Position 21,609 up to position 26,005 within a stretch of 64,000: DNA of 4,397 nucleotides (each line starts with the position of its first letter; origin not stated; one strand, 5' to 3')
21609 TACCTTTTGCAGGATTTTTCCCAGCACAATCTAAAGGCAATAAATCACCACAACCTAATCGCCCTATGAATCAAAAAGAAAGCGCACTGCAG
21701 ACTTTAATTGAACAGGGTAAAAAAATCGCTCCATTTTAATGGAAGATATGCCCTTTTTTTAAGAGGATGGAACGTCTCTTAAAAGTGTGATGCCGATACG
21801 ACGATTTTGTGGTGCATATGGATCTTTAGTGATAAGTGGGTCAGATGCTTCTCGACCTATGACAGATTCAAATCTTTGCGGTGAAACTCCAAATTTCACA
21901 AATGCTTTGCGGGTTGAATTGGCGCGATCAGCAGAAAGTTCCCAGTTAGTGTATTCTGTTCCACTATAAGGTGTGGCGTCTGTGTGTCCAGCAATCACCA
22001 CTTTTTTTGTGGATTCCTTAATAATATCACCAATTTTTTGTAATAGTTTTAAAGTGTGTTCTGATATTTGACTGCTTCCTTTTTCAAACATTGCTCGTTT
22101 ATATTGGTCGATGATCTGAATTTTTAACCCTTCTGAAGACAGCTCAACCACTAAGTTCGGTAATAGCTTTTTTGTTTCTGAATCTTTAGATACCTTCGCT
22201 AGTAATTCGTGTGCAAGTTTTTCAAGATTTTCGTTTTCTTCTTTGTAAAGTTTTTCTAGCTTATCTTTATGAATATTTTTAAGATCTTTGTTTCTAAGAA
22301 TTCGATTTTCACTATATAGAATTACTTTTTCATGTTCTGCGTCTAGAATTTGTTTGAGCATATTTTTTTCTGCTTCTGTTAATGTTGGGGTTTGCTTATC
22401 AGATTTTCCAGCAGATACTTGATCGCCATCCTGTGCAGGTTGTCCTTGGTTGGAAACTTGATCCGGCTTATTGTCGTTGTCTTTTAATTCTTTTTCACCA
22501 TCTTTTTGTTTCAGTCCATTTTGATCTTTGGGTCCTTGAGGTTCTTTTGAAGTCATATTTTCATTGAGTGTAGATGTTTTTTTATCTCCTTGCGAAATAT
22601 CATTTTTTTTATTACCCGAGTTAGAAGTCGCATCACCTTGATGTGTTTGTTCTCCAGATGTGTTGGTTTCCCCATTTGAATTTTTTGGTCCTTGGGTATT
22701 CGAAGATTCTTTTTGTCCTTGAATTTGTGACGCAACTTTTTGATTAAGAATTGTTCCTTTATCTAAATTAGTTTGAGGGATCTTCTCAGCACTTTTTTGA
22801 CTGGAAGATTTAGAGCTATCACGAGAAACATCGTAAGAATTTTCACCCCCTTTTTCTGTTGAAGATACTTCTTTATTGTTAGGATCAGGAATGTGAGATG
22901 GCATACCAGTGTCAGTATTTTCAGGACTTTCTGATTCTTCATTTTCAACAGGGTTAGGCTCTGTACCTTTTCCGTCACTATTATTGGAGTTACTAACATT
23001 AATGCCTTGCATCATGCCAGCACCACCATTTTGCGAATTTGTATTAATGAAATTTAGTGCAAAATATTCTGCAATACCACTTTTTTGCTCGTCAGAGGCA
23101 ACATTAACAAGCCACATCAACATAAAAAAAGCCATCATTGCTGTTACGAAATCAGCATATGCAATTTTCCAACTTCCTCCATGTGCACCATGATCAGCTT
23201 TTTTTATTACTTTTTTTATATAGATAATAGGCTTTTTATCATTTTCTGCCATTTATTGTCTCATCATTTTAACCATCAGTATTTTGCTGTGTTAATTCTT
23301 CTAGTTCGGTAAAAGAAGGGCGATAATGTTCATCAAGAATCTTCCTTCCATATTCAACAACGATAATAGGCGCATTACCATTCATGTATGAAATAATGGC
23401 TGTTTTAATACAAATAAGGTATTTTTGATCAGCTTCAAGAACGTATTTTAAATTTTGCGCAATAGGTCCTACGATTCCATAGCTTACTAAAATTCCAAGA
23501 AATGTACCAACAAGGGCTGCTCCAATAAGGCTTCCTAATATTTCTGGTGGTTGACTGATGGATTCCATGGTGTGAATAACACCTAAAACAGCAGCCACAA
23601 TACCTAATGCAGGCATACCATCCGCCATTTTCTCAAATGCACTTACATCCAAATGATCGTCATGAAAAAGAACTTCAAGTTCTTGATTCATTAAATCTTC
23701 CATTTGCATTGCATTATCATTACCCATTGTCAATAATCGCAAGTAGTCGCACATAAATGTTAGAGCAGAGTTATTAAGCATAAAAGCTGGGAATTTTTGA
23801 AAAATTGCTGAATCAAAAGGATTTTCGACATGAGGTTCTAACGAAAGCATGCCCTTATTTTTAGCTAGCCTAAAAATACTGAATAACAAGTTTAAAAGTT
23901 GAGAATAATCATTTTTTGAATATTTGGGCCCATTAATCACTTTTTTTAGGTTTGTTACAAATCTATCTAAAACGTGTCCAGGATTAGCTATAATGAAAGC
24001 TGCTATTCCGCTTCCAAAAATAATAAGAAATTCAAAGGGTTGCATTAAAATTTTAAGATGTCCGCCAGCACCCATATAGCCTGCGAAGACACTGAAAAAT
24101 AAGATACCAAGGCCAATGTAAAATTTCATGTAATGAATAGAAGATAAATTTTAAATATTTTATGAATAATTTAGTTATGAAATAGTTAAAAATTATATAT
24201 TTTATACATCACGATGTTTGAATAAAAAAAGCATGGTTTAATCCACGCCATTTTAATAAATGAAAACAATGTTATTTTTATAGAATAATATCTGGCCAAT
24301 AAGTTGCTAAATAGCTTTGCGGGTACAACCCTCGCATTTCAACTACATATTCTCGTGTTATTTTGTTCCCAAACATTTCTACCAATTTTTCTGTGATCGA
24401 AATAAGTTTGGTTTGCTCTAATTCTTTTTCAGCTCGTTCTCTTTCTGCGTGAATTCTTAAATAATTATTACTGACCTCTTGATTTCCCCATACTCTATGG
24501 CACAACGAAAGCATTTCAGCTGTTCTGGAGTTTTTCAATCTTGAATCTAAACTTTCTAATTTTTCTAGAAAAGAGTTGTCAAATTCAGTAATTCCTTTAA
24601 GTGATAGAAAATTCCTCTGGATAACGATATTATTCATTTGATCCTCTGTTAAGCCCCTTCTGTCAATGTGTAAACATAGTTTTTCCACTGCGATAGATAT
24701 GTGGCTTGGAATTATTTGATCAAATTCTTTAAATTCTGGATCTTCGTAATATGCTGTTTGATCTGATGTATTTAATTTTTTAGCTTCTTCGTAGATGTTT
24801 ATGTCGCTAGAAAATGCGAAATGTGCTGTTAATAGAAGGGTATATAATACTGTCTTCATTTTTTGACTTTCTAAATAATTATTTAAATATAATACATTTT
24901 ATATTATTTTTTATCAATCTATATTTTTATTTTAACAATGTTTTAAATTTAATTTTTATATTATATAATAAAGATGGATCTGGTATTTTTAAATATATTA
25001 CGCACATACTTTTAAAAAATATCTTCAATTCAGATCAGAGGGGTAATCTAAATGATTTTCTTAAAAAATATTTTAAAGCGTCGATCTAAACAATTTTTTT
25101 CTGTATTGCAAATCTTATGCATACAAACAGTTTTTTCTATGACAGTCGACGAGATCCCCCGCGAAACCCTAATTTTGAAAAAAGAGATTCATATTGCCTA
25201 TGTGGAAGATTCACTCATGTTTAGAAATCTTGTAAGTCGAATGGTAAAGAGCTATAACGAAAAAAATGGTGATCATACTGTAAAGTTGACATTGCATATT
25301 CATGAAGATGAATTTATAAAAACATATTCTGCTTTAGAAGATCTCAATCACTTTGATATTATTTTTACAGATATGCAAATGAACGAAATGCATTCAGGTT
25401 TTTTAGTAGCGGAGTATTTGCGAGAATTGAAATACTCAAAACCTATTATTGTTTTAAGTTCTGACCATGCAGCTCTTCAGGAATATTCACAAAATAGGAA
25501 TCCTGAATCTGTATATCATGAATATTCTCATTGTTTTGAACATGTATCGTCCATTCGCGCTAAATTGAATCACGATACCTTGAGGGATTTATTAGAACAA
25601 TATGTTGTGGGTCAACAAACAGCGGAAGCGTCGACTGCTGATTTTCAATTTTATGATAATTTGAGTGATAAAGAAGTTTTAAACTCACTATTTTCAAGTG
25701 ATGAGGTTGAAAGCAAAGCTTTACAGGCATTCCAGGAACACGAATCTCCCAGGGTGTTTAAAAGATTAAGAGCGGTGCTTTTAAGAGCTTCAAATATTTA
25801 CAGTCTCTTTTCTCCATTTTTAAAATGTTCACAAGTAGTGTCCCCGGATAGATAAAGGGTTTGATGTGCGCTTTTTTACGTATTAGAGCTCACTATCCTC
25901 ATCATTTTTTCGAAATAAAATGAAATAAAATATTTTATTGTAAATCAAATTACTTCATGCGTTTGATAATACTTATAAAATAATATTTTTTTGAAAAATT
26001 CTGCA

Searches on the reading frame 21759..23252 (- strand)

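Call 8: search_protein_families(library=pfam, proteins=[window:21759-23252:-], max_evalue=0.01)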
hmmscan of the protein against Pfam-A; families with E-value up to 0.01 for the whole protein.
window:21759-23252:- (497 aa): 3 families
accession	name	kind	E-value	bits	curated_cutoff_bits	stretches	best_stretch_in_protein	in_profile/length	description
PF13677.11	MotB_plug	-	5.5e-17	61.5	24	1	16-65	5-55/58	Membrane MotB of proton-channel complex MotA/MotB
PF00691.25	OmpA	-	6.5e-17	62.1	27.2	1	388-479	1-91/98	OmpA family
PF22946.1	SPEF2_D5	-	0.0021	18.4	27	1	292-361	5-73/134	CPC1/SPEF2 domain D5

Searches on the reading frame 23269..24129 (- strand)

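Call 9: search_protein_families(library=pfam, proteins=[window:23269-24129:-], max_evalue=0.01)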
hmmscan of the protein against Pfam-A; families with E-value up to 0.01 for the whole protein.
window:23269-24129:- (286 aa): 2 families
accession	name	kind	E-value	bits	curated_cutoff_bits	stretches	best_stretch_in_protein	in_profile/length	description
PF20560.3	MotA_N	-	1.3e-28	99.5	27.3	1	5-93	2-91/91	Motility protein A N-terminal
PF01618.21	MotA_ExbB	-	2.2e-11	44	22.9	1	136-229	20-116/127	MotA/TolQ/ExbB proton channel family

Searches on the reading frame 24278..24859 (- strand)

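Call 9: search_protein_families(library=pfam, proteins=[window:24278-24859:-], max_evalue=0.01)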
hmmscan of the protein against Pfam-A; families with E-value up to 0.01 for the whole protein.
window:24278-24859:- (193 aa): 1 family
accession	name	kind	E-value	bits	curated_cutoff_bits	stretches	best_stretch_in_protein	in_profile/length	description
PF04958.18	AstA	-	0.0042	16.2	29.4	1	102-182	96-171/337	Arginine N-succinyltransferase beta subunit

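Call 79: search_protein_families(library=pfam, proteins=[window:24278-24859:-], max_evalue=1)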
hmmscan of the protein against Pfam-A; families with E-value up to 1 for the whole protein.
window:24278-24859:- (193 aa): 1 family
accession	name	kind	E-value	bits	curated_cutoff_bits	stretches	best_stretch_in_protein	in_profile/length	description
PF04958.18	AstA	-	0.0042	16.2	29.4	1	102-182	96-171/337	Arginine N-succinyltransferase beta subunit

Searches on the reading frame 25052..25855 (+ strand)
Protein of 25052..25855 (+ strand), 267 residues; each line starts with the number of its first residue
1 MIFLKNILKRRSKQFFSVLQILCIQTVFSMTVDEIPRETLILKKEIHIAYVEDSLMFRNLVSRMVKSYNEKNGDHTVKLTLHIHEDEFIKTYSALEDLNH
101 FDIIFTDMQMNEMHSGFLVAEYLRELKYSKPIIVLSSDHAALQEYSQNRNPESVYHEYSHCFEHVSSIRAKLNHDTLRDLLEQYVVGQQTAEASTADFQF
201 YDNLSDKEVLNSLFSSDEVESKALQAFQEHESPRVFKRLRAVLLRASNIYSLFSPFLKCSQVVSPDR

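Call 9: search_protein_families(library=pfam, proteins=[window:25052-25855:+], max_evalue=0.01)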
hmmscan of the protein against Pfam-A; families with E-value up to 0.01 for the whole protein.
window:25052-25855:+ (267 aa): 1 family
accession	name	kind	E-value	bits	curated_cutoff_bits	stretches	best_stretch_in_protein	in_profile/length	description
PF00072.30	Response_reg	-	7.7e-06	26.5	30.2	1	97-139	39-80/111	Response regulator receiver domain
